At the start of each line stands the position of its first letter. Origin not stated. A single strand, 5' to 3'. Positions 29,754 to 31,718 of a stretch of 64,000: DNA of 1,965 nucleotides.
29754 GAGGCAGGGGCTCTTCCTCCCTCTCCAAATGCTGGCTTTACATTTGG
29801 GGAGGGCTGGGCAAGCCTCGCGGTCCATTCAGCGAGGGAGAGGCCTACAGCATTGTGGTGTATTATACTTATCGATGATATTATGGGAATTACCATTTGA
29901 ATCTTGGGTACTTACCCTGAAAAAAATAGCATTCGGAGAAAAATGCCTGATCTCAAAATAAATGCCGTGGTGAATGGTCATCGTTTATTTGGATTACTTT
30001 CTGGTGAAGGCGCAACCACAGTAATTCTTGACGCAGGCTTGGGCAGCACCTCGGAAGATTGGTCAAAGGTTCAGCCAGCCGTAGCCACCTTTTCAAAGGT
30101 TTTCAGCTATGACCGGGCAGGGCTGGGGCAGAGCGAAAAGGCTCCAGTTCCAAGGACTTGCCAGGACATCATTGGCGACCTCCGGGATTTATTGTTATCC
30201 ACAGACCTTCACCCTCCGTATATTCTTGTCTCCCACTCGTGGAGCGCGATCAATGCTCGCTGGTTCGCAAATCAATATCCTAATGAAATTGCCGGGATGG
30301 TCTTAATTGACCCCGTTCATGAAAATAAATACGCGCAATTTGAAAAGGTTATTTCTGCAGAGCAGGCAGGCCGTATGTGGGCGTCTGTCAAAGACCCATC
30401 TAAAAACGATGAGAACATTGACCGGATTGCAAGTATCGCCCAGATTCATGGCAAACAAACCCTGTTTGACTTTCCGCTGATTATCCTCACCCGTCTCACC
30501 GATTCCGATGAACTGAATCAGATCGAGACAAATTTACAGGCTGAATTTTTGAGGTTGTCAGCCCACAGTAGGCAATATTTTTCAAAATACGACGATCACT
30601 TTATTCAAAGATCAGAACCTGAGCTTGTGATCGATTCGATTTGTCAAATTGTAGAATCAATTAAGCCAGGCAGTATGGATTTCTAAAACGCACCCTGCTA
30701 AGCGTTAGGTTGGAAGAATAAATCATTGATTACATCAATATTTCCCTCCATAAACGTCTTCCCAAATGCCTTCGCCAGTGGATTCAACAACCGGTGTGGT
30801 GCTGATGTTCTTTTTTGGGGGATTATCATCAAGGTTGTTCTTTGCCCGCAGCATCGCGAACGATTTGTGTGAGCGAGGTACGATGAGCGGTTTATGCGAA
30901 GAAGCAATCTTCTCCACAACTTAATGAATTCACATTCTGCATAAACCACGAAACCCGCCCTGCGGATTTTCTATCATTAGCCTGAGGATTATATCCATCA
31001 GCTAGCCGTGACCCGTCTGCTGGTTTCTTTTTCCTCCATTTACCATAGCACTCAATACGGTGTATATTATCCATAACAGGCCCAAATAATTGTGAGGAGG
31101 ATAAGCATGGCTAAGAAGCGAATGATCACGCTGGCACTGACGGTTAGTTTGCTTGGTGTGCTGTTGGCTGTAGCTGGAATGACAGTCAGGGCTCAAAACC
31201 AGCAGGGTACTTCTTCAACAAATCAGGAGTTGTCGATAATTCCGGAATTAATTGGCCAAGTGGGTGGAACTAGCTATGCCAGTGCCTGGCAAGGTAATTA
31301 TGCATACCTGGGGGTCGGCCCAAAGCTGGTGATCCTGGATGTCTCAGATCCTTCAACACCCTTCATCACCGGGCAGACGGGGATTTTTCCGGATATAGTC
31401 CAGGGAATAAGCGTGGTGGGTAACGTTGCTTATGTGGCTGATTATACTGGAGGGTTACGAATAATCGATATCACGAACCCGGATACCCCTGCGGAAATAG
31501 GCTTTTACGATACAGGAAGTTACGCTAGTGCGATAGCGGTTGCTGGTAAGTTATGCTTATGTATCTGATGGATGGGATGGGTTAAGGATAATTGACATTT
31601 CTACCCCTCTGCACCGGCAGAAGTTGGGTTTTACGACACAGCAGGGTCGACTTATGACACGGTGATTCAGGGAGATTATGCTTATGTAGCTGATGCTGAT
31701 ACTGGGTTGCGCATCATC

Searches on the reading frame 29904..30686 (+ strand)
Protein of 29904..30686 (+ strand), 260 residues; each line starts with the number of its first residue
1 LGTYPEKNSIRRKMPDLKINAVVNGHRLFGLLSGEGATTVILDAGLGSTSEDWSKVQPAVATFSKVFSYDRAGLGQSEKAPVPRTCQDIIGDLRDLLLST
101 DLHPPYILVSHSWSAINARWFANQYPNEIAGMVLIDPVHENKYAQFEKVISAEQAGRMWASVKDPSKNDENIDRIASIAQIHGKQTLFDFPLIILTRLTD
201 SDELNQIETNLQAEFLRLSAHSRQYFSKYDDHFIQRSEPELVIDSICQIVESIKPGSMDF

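Call 51: search_protein_families(library=pfam, proteins=[window:29904-30686:+])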
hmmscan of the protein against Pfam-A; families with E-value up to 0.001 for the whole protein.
window:29904-30686:+ (260 aa): 3 families
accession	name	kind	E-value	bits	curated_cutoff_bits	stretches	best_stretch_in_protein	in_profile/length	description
PF00561.26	Abhydrolase_1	-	3.5e-11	43.7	25.8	1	40-139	3-103/245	alpha/beta hydrolase fold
PF12697.13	Abhydrolase_6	-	1e-07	33.3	26.3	1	42-151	3-94/217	Alpha/beta hydrolase family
PF12146.15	Hydrolase_4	-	1.5e-06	28.1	27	1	65-161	33-136/239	Serine aminopeptidase, S33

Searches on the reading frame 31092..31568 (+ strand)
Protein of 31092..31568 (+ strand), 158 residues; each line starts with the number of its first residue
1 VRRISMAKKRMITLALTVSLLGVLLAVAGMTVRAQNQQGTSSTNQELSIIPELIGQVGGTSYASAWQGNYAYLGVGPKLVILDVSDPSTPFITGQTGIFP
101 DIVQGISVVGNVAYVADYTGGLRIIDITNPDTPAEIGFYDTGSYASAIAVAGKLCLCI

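Call 51: search_protein_families(library=pfam, proteins=[window:31092-31568:+])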
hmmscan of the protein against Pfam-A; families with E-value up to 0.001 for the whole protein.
window:31092-31568:+ (158 aa): 1 family
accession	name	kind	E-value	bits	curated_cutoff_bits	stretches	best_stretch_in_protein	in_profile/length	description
PF08309.17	LVIVD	-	1.2e-18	66.6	20.2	2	103-141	4-42/42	LVIVD repeat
